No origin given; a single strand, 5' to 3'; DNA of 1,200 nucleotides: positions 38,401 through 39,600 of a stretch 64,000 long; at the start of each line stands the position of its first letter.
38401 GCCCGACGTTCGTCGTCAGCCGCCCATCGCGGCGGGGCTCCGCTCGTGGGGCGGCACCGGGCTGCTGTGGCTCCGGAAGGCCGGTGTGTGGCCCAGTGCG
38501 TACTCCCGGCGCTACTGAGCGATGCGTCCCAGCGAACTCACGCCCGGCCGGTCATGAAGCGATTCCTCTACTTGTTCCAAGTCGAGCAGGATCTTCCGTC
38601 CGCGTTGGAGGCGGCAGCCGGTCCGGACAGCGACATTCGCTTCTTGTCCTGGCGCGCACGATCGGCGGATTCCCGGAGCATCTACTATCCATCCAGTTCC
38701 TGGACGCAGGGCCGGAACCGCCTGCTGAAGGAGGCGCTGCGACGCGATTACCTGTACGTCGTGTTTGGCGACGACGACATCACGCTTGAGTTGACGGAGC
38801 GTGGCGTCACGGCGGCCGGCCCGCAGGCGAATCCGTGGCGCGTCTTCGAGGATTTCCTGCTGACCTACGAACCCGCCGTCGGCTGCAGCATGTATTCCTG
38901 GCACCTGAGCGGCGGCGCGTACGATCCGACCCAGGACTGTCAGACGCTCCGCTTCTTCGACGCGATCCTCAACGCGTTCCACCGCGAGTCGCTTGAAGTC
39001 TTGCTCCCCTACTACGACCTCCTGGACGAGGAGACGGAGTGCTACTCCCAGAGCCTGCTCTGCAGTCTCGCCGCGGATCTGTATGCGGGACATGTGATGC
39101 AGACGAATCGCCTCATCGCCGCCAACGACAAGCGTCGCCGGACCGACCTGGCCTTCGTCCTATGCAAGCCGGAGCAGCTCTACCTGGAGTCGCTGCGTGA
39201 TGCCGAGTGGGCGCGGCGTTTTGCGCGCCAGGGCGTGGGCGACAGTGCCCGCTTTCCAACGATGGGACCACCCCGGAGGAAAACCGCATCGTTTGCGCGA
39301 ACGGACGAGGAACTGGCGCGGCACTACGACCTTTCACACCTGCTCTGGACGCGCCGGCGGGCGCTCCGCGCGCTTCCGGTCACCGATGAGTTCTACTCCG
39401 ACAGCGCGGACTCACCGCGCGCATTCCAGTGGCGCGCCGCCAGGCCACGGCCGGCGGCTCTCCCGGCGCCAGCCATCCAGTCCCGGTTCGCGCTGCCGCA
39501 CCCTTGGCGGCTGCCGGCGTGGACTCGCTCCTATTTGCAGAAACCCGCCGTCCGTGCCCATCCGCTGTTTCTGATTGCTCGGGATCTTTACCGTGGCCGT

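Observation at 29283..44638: A methylation-heavy glycan island is translationally coupled to lptF/lptG and carries an MsbA/PglK-like exporter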

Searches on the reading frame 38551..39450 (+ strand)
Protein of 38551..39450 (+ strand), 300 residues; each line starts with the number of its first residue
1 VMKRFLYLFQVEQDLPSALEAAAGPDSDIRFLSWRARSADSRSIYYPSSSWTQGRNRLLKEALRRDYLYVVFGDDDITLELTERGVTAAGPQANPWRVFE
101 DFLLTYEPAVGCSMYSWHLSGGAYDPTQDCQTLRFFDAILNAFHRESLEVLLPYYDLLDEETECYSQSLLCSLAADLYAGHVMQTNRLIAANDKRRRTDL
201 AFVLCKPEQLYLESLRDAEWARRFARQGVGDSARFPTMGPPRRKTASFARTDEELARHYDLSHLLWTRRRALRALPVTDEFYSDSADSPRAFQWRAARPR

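Call 24: search_protein_families(library=pfam, proteins=[window:38551-39450:+], max_evalue=1)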
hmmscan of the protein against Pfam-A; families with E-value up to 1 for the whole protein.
window:38551-39450:+ (300 aa): 0 families

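Call 40: search_protein_representatives(alignment_id=A2)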
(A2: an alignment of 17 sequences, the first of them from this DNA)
Query: 17 sequences, 290 profile positions. Proteins with E-value up to 0.001 (for the whole library): 1229; up to 1e-10: 745; up to 1e-30: 132. The best 150 are listed.
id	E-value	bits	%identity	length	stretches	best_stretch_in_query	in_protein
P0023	2.8e-134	463.4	-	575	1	2-290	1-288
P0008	4.1e-132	456.3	-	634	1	3-290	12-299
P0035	6.1e-130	449.2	-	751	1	2-290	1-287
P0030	1.1e-129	448.4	-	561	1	2-290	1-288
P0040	5.1e-129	446.2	-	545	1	1-290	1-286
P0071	6.6e-117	406.4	-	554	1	3-290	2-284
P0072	1.9e-88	313.1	-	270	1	2-236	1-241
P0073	1.3e-85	303.8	-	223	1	2-177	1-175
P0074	8.1e-73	261.7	-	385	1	2-270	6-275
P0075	5.3e-71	255.8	-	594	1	2-275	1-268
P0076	1.8e-70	254.0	-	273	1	2-273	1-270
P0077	8.4e-70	251.8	-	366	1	2-283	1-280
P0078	3.9e-69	249.6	-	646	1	1-280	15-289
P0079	4.6e-69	249.4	-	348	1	2-272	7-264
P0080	2.4e-67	243.8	-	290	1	3-269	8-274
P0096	5.1e-46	173.8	-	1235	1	2-266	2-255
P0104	3.5e-44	167.7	-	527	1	2-197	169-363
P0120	1.9e-40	155.5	-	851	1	2-259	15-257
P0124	1.3e-39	152.7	-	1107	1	2-207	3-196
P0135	4.1e-37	144.6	-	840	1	2-216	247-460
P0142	2.4e-36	142.0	-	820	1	3-194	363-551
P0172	6.0e-33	130.9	-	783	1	2-200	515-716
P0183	2.9e-32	128.6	-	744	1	2-268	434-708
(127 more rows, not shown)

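Call 41: search_protein_families(library=pfam, proteins=[P0096, P0124, P0120, P0135, P0142, P0172, P0183, P0104, P0078, P0076], max_evalue=0.01)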
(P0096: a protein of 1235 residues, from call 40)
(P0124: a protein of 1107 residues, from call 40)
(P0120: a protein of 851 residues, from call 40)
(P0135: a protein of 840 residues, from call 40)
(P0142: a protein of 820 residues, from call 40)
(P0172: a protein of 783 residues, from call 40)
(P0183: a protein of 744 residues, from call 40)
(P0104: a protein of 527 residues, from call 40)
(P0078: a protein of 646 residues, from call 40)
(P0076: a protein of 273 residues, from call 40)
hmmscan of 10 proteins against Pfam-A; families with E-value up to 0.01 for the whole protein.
P0096 (1235 aa): 26 families (the best 25 are shown)
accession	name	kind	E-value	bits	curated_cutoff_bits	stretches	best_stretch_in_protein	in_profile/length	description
PF00515.34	TPR_1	-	1.8e-42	141.9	27.8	5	1186-1219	1-34/34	Tetratricopeptide repeat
PF07719.23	TPR_2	-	1.8e-41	137.2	27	6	555-584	4-33/34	Tetratricopeptide repeat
PF13414.12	TPR_11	-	1.6e-31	108.1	26.8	4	1193-1233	1-41/42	TPR repeat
PF13181.12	TPR_8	-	1.5e-28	96.9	25.7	3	555-584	4-33/34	Tetratricopeptide repeat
PF13432.12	TPR_16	-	2.9e-23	82.4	32.7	3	286-337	2-54/65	Tetratricopeptide repeat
PF13428.12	TPR_14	-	4.1e-22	76.9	23.5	3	284-321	4-42/44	Tetratricopeptide repeat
PF13424.12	TPR_12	-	7e-22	77.9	30.1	3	1152-1216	3-75/77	Tetratricopeptide repeat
PF13374.12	TPR_10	-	2.2e-16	59.7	27.5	1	597-623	2-28/42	Tetratricopeptide repeat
PF13431.12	TPR_17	-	1.4e-15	56.6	24.4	1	1174-1206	1-33/34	Tetratricopeptide repeat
PF14559.12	TPR_19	-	1.6e-13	51.2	25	1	1163-1222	2-61/68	Tetratricopeptide repeat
PF13174.12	TPR_6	-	3.5e-13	49.7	26.3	0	285-313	4-32/33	Tetratricopeptide repeat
PF13176.12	TPR_7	-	1.4e-12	47.1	27.9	0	1155-1181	2-28/36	Tetratricopeptide repeat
PF07721.20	TPR_4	-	1.8e-12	47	27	0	597-620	1-24/26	Tetratricopeptide repeat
PF17874.7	TPR_MalT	-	9.8e-09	35.4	45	1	1148-1217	78-153/336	MalT-like TPR region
PF24885.1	TPR_NPHP3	-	1e-08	35.3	100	1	555-647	102-192/239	Nephrocystin-3 TPR domain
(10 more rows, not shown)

P0124 (1107 aa): 7 families
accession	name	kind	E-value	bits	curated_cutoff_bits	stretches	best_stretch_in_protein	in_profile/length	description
PF07719.23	TPR_2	-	2.8e-07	30.6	27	0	561-586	3-28/34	Tetratricopeptide repeat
PF00515.34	TPR_1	-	5e-07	29.7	27.8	0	561-586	3-28/34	Tetratricopeptide repeat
PF13428.12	TPR_14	-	6.1e-05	23.8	23.5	0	559-593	1-35/44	Tetratricopeptide repeat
PF13431.12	TPR_17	-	7.5e-05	23.1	24.4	1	279-310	3-34/34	Tetratricopeptide repeat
PF13414.12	TPR_11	-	0.001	19.2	26.8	0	566-586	1-21/42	TPR repeat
PF14559.12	TPR_19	-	0.0078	17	25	0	279-315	15-51/68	Tetratricopeptide repeat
PF13424.12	TPR_12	-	0.0091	16.6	30.1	0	560-587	4-31/77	Tetratricopeptide repeat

P0120 (851 aa): 0 families

P0135 (840 aa): 2 families
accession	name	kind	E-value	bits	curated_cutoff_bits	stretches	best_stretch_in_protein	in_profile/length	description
PF03567.20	Sulfotransfer_2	-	3.9e-13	50.5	22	1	55-236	11-251/252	Sulfotransferase family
PF03385.23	STELLO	-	6.2e-05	22.4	27.8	1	740-836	1-99/387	STELLO glycosyltransferases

P0142 (820 aa): 0 families

P0172 (783 aa): 1 family
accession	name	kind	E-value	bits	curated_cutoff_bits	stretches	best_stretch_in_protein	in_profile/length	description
PF03385.23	STELLO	-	0.0022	17.4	27.8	1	428-490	51-113/387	STELLO glycosyltransferases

P0183 (744 aa): 1 family
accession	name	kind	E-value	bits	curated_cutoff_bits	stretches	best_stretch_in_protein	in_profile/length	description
PF03385.23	STELLO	-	5.2e-16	58.9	27.8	1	321-431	1-112/387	STELLO glycosyltransferases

P0104 (527 aa): 0 families

P0078 (646 aa): 1 family
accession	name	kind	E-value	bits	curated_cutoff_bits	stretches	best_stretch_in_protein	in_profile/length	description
PF05050.19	Methyltransf_21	-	6.7e-09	36.5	22.7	1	443-614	25-173/173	Methyltransferase FkbM domain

P0076 (273 aa): 0 families

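Call 52: predict_structure(alignment_id=A2)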
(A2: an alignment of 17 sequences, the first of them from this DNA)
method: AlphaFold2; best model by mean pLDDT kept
length: 290 residues; sequences in the alignment: 17
mean_pLDDT: 84.9   pTM: 0.88
mean pLDDT of the five models: 84.9, 84.4, 83.2, 79.5, 78.5
residues with pLDDT >= 90: 141; 70-90: 107; 50-70: 32; < 50: 10
segments of 3 or more residues with pLDDT < 50: 199-205
pLDDT, mean of each block of 10 residues (from residue 1): 91 95 97 95 89 84 90 93 96 97 96 73 78 81 92 59 68 88 93 68 58 88 75 76 94 92 87 87 83
secondary structure, 60 per line:
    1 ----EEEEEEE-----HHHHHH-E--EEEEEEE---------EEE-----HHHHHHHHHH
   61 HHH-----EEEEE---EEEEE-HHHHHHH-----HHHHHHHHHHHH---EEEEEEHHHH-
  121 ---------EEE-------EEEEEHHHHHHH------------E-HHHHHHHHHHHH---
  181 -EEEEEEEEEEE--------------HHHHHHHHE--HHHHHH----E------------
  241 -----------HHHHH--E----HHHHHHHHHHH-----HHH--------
elements in order: E5-11 H17-22 E27-33 E43-45 H51-63 E69-73 E77-81 H83-89 H95-106 E110-115 H116-119 E130-132 E140-144 H145-151 H166-177 E182-192 H207-214 H218-223 H252-256 H264-274

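Call 56: fold_search(model_id=the predicted structure, library=pdb)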
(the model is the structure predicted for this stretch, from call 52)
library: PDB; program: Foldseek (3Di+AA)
matches with E <= 10: 1277; with E <= 0.001: 69
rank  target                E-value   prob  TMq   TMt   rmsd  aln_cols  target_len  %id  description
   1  9o4g_B                1.9e-05  1.00  0.32  0.15   7.5       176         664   12  Cryo-EM structure of the CHSY3-CHPF1 chondroitin synthase heterodimer (released 2026-03-04)
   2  6te3_A                2.2e-05  1.00  0.42  0.20   6.7       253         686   13  Crystal Structure of full-length Human Lysyl Hydroxylase LH3 - Cocrystal with Fe2+, Mn2+, UDP (released 2021-05-19)
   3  6h1j_B                2.5e-05  1.00  0.41  0.39   6.1       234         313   12  TarP native (released 2018-09-26)
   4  6tez_A                3.2e-05  1.00  0.41  0.19   7.2       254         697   12  Crystal Structure of full-length Human Lysyl Hydroxylase LH3 - Val80Lys mutant - Cocrystal with Fe2+, Mn2+, UDP-Glucur (released 2021-05-19)
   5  6fxm_A                4.1e-05  1.00  0.42  0.20   6.6       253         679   13  Crystal Structure of full-length Human Lysyl Hydroxylase LH3 - Cocrystal with Mn2+ (released 2018-08-22)
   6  6h4m_H                4.1e-05  1.00  0.40  0.37   6.7       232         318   10  TarP-UDP-GlcNAc-3RboP (released 2018-09-26)
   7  8bz5_C                6.5e-05  1.00  0.45  0.24   5.3       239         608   11  Crystal structure of the L. monocytogenes RmlT in complex with HEPES (released 2023-12-27)
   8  6h4f_A                7.8e-05  1.00  0.41  0.38   6.5       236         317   12  TarP-3RboP (released 2018-09-26)
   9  1fo8                  7.8e-05  1.00  0.38  0.34   9.5       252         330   10  CRYSTAL STRUCTURE OF N-ACETYLGLUCOSAMINYLTRANSFERASE I (released 2001-04-25)
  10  6hnq_B                8.9e-05  1.00  0.39  0.36   6.9       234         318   10  TarP-6RboP-(CH2)6NH2 (released 2018-10-24)
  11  6hnq_P                9.5e-05  1.00  0.40  0.39   6.0       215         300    9  TarP-6RboP-(CH2)6NH2 (released 2018-10-24)
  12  6h4f_B                9.5e-05  1.00  0.40  0.37   6.5       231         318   10  TarP-3RboP (released 2018-09-26)
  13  6h4m_I                9.5e-05  1.00  0.40  0.37   6.5       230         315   10  TarP-UDP-GlcNAc-3RboP (released 2018-09-26)
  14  6h4m_P                9.5e-05  1.00  0.41  0.39   7.4       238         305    9  TarP-UDP-GlcNAc-3RboP (released 2018-09-26)
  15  6h4m_D                1.0e-04  1.00  0.39  0.37   6.3       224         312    9  TarP-UDP-GlcNAc-3RboP (released 2018-09-26)
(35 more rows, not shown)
